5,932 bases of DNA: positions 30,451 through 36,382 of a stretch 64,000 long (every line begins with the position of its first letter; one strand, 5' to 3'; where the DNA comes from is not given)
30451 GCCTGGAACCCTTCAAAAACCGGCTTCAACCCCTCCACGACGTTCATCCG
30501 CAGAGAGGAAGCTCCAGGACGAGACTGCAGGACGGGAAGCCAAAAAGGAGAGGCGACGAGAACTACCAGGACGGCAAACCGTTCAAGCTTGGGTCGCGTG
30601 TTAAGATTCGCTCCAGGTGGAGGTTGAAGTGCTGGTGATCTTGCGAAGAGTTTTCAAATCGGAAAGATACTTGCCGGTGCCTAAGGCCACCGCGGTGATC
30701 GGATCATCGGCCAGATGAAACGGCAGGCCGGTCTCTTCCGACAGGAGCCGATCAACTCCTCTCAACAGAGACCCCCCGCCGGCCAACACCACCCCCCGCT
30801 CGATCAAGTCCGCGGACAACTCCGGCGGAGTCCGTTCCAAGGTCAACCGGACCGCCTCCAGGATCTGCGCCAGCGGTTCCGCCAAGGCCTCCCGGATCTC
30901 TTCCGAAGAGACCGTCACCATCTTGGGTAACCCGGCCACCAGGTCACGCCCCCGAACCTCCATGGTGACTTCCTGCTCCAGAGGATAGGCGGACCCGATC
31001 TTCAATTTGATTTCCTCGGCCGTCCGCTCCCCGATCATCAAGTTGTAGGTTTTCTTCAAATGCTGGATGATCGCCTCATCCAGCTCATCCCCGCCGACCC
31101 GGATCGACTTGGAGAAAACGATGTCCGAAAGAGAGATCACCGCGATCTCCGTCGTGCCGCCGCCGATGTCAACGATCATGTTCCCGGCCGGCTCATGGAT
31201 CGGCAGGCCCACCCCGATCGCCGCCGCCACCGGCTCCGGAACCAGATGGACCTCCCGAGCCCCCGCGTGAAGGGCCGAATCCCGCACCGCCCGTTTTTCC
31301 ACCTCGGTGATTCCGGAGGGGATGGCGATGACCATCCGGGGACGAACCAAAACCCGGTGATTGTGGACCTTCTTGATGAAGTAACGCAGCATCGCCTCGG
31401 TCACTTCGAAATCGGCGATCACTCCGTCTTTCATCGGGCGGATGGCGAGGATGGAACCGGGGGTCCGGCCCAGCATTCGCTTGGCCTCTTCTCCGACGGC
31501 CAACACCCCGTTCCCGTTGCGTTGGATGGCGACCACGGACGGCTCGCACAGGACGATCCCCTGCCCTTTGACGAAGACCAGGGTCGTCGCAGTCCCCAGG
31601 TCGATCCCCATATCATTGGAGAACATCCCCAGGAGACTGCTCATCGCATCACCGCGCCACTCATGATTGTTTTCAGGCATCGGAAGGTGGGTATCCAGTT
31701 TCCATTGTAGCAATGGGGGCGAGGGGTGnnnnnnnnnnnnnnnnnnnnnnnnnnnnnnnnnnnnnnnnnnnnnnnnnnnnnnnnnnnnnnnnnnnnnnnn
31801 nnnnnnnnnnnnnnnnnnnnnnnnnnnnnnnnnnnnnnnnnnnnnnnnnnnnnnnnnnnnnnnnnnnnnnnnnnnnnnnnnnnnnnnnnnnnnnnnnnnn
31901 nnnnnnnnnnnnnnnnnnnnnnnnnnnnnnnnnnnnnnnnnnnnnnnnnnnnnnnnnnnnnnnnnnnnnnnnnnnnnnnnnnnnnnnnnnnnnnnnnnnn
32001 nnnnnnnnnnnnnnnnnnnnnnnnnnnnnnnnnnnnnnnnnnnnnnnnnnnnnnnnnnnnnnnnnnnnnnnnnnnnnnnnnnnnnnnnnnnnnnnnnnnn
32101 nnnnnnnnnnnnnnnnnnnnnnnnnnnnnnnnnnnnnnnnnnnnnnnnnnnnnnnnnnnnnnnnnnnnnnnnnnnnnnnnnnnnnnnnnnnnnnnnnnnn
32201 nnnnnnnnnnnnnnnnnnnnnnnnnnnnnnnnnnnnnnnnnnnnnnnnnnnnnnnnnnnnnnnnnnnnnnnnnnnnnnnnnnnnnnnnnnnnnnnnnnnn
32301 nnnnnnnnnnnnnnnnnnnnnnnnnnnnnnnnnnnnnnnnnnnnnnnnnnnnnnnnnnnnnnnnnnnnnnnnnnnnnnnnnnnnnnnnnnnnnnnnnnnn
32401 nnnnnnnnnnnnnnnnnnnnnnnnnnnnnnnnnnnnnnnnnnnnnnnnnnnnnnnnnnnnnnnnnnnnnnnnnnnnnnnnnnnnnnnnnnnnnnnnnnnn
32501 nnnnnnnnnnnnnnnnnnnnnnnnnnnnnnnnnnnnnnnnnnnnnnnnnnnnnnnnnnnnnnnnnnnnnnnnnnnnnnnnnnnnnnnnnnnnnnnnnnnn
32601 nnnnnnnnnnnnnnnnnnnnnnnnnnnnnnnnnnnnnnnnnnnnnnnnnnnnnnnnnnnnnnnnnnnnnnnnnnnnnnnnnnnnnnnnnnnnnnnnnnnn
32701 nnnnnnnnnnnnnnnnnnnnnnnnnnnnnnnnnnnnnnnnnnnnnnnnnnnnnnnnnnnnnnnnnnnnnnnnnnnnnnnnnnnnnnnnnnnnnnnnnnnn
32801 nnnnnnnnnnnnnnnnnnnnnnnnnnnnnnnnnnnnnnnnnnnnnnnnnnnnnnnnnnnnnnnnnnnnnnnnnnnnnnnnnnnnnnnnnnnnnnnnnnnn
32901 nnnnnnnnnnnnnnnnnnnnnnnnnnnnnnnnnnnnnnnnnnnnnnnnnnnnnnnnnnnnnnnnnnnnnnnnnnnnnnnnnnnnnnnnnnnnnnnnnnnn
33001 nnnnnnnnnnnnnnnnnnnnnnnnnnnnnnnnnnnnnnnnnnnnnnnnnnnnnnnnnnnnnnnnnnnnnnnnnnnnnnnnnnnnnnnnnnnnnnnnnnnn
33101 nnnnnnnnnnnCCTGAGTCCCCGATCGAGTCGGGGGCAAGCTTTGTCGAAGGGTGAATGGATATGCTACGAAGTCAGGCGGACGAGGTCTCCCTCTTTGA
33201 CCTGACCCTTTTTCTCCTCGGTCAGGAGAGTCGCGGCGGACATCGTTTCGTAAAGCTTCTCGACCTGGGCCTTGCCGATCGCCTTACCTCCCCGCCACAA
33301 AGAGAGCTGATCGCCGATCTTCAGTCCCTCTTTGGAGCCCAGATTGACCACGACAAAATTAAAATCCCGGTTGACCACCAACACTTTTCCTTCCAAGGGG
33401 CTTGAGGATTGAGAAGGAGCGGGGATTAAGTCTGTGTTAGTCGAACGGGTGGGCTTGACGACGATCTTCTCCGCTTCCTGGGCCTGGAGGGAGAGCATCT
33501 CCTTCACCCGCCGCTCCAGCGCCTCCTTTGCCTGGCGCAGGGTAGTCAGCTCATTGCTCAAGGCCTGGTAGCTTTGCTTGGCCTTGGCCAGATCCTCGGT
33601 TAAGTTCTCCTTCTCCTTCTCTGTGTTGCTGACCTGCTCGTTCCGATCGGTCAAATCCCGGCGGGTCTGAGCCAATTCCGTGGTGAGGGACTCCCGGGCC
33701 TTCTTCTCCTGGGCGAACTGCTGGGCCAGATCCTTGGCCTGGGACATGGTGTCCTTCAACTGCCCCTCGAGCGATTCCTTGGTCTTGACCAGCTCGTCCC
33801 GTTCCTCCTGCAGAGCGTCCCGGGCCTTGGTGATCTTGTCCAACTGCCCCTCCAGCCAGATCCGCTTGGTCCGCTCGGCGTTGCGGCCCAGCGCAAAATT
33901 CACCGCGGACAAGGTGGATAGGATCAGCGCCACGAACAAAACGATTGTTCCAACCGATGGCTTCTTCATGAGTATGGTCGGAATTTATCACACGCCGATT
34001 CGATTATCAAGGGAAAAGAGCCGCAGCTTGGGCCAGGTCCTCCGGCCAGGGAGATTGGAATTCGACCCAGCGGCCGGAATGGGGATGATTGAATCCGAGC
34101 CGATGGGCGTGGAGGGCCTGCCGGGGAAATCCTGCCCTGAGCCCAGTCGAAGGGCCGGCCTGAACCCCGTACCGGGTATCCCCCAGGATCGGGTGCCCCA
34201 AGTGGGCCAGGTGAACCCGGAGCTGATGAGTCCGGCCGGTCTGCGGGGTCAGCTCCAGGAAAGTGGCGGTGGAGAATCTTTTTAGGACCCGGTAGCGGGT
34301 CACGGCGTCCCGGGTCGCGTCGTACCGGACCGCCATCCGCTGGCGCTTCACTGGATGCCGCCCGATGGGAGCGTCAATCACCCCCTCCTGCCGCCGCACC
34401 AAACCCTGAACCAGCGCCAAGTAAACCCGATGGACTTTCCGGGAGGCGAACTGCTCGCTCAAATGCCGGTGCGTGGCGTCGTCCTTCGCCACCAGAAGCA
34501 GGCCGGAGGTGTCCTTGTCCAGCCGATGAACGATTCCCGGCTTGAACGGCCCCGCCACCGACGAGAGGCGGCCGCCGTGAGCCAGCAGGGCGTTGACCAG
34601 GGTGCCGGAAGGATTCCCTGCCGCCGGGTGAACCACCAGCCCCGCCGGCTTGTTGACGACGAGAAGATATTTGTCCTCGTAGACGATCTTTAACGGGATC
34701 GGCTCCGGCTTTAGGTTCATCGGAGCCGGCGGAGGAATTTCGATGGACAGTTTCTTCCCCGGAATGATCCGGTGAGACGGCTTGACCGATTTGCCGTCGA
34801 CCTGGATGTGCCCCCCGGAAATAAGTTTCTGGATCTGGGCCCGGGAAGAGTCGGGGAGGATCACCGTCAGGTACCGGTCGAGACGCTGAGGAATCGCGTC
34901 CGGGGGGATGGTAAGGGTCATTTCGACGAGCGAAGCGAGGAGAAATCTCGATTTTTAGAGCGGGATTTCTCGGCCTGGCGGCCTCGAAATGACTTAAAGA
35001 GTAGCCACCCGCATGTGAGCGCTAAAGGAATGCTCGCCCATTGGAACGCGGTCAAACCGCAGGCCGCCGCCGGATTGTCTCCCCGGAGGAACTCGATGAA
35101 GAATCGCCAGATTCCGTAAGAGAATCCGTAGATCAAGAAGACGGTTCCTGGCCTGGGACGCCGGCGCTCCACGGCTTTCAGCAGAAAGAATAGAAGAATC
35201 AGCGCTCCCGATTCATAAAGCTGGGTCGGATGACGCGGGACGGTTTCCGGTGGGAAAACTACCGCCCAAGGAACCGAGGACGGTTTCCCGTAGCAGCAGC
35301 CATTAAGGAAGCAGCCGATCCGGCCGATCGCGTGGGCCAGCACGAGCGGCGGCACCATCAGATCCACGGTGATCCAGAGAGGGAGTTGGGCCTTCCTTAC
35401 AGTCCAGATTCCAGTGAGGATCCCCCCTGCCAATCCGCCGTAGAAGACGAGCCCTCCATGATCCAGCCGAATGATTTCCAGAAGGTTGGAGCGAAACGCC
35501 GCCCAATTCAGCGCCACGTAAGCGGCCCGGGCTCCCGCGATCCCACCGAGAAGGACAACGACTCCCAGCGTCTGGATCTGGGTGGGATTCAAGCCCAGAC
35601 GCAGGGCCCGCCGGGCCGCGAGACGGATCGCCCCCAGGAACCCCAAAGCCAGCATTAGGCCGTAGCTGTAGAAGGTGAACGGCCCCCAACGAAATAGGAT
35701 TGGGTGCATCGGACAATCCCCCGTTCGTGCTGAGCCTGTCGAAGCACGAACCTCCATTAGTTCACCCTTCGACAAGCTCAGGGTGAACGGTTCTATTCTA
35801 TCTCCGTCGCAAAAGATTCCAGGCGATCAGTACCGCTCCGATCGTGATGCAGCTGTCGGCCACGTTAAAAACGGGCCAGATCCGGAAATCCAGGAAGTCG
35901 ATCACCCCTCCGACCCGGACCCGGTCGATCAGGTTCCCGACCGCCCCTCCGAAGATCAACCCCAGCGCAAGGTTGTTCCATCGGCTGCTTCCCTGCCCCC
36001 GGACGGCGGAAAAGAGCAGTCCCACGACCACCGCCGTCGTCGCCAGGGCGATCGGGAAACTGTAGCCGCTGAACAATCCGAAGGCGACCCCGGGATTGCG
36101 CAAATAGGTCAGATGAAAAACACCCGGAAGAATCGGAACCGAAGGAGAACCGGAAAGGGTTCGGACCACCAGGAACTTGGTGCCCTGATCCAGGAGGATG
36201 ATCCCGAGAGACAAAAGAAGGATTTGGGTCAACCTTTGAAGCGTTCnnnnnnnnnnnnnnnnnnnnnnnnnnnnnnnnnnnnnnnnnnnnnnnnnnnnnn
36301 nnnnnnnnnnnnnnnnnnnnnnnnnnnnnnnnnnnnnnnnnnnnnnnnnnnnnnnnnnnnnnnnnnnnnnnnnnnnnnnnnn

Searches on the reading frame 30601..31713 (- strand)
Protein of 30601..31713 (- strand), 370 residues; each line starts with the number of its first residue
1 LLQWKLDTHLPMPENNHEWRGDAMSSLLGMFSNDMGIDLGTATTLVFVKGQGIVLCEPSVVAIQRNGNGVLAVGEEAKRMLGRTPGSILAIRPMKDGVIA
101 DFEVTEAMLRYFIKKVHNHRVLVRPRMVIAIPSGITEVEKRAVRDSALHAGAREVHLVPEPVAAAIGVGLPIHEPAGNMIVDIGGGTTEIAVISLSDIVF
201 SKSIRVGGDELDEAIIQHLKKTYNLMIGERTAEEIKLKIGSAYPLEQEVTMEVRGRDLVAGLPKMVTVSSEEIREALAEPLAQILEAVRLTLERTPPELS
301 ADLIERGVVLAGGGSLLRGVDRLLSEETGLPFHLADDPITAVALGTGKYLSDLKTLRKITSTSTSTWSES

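Call 38: search_protein_families(library=pfam, proteins=[window:30601-31713:-], max_evalue=0.00001)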
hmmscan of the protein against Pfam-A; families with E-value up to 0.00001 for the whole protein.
window:30601-31713:- (370 aa): 5 families
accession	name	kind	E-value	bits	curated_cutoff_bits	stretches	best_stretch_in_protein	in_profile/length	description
PF06723.19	MreB_Mbl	-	1.1e-149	498.2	27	1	32-357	1-326/327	MreB/Mbl protein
PF14450.12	FtsA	-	3.1e-14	53.8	31.8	1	180-345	2-127/127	Cell division protein FtsA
PF00012.26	HSP70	-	6.3e-14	51.6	20.6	1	126-226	135-241/599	Hsp70 protein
PF00022.25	Actin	-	3.2e-09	36.3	27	0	54-222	27-190/410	Actin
PF11104.14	PilM_2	-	1.4e-07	31.2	27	0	179-236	183-234/340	Type IV pilus assembly protein PilM;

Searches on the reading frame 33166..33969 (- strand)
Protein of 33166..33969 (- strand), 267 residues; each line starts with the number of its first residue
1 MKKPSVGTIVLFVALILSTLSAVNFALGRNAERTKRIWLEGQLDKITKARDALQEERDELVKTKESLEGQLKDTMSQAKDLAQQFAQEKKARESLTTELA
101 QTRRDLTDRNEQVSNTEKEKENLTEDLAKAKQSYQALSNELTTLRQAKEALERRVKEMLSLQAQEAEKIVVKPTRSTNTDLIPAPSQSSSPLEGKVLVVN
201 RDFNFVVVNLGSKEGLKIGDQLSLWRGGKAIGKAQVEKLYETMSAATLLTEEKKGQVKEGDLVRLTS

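Call 17: search_protein_families(library=ncbifam, proteins=[window:33166-33969:-], max_evalue=0.00001)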
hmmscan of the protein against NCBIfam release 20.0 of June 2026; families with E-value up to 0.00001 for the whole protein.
window:33166-33969:- (267 aa): 3 families
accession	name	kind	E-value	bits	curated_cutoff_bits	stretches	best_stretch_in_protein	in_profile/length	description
NF045487.1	ASRP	equivalog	4.3e-07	28.9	300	1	40-163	148-273/593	archaea-specific SMC-related protein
TIGR02168.1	SMC_prok_B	equivalog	1.8e-06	26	567.35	1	43-163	807-955/1181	chromosome segregation protein SMC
TIGR02169.1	SMC_prok_A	equivalog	4.8e-06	24.5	729.4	1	40-158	674-792/1165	chromosome segregation protein SMC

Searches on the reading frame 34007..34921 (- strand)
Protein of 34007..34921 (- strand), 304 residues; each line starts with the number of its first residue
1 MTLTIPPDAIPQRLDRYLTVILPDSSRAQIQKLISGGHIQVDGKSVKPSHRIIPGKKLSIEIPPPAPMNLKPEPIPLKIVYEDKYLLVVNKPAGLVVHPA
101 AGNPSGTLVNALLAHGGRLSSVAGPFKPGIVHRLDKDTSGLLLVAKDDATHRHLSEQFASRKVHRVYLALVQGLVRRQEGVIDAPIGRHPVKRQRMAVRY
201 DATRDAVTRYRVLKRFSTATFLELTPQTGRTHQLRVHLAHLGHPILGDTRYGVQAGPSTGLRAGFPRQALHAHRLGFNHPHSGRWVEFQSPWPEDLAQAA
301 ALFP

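Call 38: search_protein_families(library=pfam, proteins=[window:34007-34921:-], max_evalue=0.00001)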
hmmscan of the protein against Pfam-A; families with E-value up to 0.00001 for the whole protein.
window:34007-34921:- (304 aa): 2 families
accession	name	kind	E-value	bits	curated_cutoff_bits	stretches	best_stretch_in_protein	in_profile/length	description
PF00849.27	PseudoU_synth_2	-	3.4e-38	131.7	26.8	1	85-240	1-152/152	RNA pseudouridylate synthase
PF01479.30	S4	-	9.3e-12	44.9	22.8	1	12-52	1-42/48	S4 domain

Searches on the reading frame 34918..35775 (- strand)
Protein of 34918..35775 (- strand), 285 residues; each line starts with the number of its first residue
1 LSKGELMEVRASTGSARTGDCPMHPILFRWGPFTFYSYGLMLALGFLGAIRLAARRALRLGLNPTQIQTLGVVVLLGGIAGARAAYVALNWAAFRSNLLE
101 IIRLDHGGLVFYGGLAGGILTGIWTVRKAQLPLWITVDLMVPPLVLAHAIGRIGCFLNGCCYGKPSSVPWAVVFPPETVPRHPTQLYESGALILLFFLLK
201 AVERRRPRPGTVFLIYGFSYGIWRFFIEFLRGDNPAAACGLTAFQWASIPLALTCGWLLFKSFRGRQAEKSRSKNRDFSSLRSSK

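Call 38: search_protein_families(library=pfam, proteins=[window:34918-35775:-], max_evalue=0.00001)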
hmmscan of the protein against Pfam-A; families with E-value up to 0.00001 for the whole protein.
window:34918-35775:- (285 aa): 1 family
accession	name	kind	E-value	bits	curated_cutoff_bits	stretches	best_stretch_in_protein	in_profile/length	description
PF01790.23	LGT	-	6.2e-62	209.5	24.9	1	25-260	1-239/240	Prolipoprotein diacylglyceryl transferase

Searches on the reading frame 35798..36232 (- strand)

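Call 17: search_protein_families(library=ncbifam, proteins=[window:35798-36232:-], max_evalue=0.00001)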
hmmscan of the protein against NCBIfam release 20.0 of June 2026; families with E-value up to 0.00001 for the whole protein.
window:35798-36232:- (144 aa): 21 families
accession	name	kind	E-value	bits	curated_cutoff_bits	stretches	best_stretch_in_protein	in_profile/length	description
TIGR00077.1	lspA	equivalog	1.8e-34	119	73.95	1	5-140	13-154/164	signal peptidase II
NF011368.0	PRK14787.1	equivalog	5.1e-31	108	177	1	1-136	1-149/167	lipoprotein signal peptidase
NF011371.0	PRK14790.1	equivalog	2.4e-29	102.3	202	1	6-139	14-151/169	lipoprotein signal peptidase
NF011365.0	PRK14784.1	equivalog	1.4e-26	93.6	181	1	9-137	12-143/160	lipoprotein signal peptidase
NF011367.0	PRK14786.1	equivalog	3.3e-26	92.3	190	1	4-141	4-143/154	lipoprotein signal peptidase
NF011350.0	PRK14768.1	equivalog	2.6e-24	86.2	210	1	4-137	4-137/148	lipoprotein signal peptidase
NF011370.0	PRK14789.1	equivalog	4.1e-24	85.3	248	1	4-140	11-149/194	lipoprotein signal peptidase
NF011360.0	PRK14779.1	subfamily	5.6e-23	81.7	177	1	5-136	13-149/163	lipoprotein signal peptidase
NF011352.0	PRK14770.1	equivalog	1.4e-22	80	223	1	6-141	21-164/173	lipoprotein signal peptidase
NF011355.0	PRK14773.1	subfamily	9.9e-22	77.8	218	1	37-138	71-184/206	lipoprotein signal peptidase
NF011354.0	PRK14772.1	equivalog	3.5e-21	75.4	321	1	13-138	37-166/190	lipoprotein signal peptidase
NF011359.0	PRK14777.1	subfamily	9e-21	74.4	187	1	4-137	29-174/191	lipoprotein signal peptidase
NF011366.0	PRK14785.1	subfamily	1.9e-19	70.3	256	1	5-141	45-190/198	lipoprotein signal peptidase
NF011351.0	PRK14769.1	subfamily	2.9e-19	69.9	216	1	4-139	8-142/156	lipoprotein signal peptidase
NF011353.0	PRK14771.1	equivalog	3.1e-19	69.4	241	1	11-136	22-150/179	lipoprotein signal peptidase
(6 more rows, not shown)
